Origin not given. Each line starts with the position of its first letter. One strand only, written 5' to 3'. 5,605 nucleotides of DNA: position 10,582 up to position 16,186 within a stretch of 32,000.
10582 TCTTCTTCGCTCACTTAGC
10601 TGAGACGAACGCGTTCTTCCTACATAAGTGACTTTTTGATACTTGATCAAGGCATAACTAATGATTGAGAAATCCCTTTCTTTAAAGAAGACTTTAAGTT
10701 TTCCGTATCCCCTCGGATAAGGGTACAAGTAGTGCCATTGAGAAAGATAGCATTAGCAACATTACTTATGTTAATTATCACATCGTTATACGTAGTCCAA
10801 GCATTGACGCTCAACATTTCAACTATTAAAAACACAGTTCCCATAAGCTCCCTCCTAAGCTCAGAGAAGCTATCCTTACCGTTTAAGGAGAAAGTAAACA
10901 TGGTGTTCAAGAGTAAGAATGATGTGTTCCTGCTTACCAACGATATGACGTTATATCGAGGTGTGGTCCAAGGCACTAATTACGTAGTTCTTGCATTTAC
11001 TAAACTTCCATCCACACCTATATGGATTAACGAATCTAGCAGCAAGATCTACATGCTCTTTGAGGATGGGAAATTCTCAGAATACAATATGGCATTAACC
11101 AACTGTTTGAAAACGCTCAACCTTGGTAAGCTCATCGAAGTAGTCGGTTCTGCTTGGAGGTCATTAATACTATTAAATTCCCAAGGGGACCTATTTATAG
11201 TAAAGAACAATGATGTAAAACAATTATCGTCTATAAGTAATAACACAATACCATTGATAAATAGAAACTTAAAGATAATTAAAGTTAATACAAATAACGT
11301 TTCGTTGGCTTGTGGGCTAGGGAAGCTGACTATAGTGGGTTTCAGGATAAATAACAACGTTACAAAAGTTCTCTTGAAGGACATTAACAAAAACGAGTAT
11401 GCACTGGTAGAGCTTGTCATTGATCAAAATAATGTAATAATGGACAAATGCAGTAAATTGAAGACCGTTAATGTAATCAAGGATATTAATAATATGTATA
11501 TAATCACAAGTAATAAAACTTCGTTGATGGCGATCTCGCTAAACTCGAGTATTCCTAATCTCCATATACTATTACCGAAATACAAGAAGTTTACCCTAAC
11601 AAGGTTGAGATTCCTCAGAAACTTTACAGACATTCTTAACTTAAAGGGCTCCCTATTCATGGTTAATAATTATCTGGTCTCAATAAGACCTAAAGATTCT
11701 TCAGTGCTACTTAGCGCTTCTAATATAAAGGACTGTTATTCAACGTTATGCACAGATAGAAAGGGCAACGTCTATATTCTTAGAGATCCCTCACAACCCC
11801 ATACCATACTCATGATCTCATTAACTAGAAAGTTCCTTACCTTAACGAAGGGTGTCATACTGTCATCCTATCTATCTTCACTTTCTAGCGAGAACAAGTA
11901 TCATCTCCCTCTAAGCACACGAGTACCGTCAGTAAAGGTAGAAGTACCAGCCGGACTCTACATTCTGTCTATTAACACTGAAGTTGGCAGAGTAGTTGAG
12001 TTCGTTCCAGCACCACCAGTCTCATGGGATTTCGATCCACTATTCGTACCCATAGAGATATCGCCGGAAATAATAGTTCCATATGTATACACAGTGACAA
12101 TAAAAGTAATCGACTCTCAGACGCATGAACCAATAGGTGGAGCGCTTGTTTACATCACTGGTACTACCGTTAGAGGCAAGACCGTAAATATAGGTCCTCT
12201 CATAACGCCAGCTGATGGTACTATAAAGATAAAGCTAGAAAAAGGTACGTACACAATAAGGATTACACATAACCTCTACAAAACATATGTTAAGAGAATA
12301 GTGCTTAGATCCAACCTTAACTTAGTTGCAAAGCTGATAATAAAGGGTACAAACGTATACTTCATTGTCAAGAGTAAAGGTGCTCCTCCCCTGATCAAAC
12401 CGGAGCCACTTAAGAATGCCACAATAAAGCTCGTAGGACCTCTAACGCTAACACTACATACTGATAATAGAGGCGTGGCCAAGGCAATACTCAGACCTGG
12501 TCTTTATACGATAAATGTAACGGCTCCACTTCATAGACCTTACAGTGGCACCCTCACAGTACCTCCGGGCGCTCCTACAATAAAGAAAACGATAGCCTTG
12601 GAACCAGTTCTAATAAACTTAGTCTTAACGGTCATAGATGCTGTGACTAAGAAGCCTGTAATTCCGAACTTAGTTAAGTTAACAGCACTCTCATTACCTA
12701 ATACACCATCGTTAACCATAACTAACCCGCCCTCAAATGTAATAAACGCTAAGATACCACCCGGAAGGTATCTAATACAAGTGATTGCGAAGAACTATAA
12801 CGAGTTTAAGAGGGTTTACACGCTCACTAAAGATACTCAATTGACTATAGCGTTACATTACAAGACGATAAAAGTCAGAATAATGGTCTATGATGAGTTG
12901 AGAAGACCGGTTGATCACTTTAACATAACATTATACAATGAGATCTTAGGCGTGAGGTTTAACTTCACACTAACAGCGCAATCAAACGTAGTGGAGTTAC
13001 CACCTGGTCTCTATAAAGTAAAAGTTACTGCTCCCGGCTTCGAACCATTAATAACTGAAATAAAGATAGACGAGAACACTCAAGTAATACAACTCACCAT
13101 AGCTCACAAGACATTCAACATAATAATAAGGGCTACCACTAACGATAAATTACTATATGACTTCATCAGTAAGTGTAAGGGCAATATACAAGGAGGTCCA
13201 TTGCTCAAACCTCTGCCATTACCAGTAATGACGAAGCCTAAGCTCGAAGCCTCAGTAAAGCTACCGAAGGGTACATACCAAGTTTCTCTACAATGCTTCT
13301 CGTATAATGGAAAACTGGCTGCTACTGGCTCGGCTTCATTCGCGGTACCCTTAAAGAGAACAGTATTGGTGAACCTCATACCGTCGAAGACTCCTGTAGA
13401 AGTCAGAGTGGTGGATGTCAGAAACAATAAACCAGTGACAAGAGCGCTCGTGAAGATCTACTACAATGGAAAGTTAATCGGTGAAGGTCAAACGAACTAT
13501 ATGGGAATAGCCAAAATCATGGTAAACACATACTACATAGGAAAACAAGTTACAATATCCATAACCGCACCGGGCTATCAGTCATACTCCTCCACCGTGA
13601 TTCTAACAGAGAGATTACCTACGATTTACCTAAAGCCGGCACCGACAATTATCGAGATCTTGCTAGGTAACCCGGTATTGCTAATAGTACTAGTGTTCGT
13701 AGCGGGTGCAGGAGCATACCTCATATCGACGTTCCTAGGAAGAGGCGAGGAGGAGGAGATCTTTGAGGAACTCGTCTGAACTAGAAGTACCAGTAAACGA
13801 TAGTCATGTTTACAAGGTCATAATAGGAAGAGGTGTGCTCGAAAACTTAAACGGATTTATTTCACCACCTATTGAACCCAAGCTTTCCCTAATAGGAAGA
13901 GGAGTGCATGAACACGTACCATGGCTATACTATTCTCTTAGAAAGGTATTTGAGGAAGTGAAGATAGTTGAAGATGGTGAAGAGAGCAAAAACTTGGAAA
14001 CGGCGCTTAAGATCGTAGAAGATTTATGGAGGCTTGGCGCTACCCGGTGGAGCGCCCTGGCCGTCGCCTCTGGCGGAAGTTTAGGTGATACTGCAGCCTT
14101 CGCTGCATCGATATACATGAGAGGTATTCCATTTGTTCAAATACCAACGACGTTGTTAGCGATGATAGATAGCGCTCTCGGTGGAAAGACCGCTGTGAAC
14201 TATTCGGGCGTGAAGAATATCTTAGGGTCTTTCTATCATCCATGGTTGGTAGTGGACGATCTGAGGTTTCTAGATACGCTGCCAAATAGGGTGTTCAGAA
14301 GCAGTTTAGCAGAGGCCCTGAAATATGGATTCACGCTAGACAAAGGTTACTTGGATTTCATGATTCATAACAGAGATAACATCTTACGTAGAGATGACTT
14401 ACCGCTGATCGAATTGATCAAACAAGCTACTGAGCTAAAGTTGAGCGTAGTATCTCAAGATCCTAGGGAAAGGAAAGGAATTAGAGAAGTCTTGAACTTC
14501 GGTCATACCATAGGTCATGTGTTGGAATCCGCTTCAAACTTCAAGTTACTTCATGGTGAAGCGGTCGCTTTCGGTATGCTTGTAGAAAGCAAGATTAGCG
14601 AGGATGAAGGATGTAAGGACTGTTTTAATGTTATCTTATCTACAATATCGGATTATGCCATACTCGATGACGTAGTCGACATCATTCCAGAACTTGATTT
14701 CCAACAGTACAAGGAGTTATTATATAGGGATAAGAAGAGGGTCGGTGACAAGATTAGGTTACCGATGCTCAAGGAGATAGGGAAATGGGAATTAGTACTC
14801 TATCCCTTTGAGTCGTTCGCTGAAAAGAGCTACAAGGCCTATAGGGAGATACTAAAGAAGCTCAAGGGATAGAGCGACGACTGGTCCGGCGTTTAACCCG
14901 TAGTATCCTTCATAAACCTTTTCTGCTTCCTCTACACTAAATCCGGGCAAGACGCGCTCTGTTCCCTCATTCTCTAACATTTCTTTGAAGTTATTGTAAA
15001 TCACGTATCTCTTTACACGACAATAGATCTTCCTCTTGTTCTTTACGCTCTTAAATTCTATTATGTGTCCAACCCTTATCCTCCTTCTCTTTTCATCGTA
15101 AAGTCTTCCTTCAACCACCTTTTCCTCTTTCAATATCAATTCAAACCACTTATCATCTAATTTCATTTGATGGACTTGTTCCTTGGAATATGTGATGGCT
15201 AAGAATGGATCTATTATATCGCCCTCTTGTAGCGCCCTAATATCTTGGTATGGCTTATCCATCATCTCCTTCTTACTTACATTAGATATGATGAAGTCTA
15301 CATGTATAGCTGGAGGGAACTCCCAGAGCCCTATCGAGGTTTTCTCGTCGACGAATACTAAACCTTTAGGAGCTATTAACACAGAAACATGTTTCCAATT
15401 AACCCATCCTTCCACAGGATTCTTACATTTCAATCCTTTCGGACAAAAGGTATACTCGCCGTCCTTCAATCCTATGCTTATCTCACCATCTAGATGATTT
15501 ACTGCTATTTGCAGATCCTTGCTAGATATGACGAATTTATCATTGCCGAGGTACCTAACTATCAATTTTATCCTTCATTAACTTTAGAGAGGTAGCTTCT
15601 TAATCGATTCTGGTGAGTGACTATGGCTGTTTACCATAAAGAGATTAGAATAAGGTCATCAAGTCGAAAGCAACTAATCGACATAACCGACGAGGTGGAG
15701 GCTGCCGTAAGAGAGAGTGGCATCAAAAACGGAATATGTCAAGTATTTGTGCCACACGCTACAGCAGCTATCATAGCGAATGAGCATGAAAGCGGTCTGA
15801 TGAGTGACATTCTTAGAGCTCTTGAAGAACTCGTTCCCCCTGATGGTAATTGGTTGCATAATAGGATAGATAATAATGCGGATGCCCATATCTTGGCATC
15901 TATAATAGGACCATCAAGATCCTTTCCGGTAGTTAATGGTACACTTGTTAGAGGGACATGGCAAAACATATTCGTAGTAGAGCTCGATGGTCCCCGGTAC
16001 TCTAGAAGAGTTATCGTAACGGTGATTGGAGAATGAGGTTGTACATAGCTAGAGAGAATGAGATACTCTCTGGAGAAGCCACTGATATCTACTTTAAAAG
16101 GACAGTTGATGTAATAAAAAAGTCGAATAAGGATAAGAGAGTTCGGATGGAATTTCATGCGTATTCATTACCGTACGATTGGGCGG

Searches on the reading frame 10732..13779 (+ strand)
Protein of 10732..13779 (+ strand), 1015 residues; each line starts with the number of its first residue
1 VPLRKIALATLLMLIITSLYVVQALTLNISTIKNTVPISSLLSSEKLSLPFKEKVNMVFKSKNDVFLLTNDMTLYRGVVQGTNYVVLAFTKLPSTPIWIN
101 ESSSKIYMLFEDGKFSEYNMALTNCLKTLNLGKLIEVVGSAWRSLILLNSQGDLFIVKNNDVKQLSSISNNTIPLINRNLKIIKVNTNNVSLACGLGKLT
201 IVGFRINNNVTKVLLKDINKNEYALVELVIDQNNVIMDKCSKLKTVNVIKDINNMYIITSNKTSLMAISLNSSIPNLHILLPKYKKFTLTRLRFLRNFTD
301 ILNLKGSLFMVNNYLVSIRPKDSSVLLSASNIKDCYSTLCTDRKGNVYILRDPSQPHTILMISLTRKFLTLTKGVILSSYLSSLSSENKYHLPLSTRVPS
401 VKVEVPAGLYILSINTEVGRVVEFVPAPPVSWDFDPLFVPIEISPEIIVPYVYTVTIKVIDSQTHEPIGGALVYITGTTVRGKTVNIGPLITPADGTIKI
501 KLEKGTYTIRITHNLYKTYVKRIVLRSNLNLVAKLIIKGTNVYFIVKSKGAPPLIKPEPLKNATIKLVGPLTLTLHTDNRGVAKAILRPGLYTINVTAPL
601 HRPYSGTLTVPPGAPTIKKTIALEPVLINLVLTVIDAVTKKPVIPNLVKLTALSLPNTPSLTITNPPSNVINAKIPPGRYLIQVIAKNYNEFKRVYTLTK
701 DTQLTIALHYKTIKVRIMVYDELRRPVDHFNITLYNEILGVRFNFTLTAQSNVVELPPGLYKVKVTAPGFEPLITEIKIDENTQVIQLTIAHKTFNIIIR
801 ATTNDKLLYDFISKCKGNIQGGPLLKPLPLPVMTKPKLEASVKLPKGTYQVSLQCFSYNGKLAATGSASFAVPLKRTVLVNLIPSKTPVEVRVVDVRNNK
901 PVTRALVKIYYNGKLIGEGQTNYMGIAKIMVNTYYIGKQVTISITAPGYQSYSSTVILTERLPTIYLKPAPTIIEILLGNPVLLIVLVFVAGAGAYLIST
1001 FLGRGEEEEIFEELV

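Call 49: search_protein_families(library=pfam, proteins=[window:10732-13779:+])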
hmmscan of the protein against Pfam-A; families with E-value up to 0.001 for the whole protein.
window:10732-13779:+ (1015 aa): 4 families
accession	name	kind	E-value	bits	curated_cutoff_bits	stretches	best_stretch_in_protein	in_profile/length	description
PF13620.12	CarboxypepD_reg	-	7.6e-21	74.7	32.3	1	454-527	1-71/82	Carboxypeptidase regulatory-like domain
PF08308.17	PEGA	-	1.2e-14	54.3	20.8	1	752-785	28-61/71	PEGA domain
PF13715.12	CarbopepD_reg_2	-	2.1e-07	31.3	32.2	1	458-531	4-70/88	CarboxypepD_reg-like domain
PF10577.15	FAM171A1-2-B_N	-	5.3e-05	23.1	31.2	0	889-963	3-75/254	FAM171A1/A2/B, N-terminal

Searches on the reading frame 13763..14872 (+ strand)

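Call 49: search_protein_families(library=pfam, proteins=[window:13763-14872:+])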
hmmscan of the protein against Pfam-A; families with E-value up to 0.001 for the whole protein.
window:13763-14872:+ (369 aa): 2 families
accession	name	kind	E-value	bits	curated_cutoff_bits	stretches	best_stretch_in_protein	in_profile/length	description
PF01761.26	DHQ_synthase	-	6.4e-39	132.6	24.2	1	68-179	3-114/115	3-dehydroquinate synthase N-terminal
PF24621.2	DHQS_C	-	5.9e-32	111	27.6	1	182-325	2-143/144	3-dehydroquinate synthase C-terminal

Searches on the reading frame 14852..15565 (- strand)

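Call 49: search_protein_families(library=pfam, proteins=[window:14852-15565:-])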
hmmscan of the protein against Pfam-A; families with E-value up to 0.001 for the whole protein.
window:14852-15565:- (237 aa): 1 family
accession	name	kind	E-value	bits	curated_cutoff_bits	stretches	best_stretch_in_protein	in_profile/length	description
PF04266.20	ASCH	-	9e-09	36.4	21.2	1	134-235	1-100/103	ASCH domain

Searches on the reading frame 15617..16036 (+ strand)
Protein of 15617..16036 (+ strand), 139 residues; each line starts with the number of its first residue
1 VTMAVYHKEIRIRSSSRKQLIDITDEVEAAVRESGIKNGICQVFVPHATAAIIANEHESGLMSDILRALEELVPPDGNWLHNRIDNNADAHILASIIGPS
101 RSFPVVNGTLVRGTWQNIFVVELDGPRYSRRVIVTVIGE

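Call 49: search_protein_families(library=pfam, proteins=[window:15617-16036:+])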
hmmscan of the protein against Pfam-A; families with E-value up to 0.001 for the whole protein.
window:15617-16036:+ (139 aa): 1 family
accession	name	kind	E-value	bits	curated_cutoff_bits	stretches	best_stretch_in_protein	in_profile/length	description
PF01894.22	UPF0047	-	3.3e-40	137.3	27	1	22-136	1-117/117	Uncharacterised protein family UPF0047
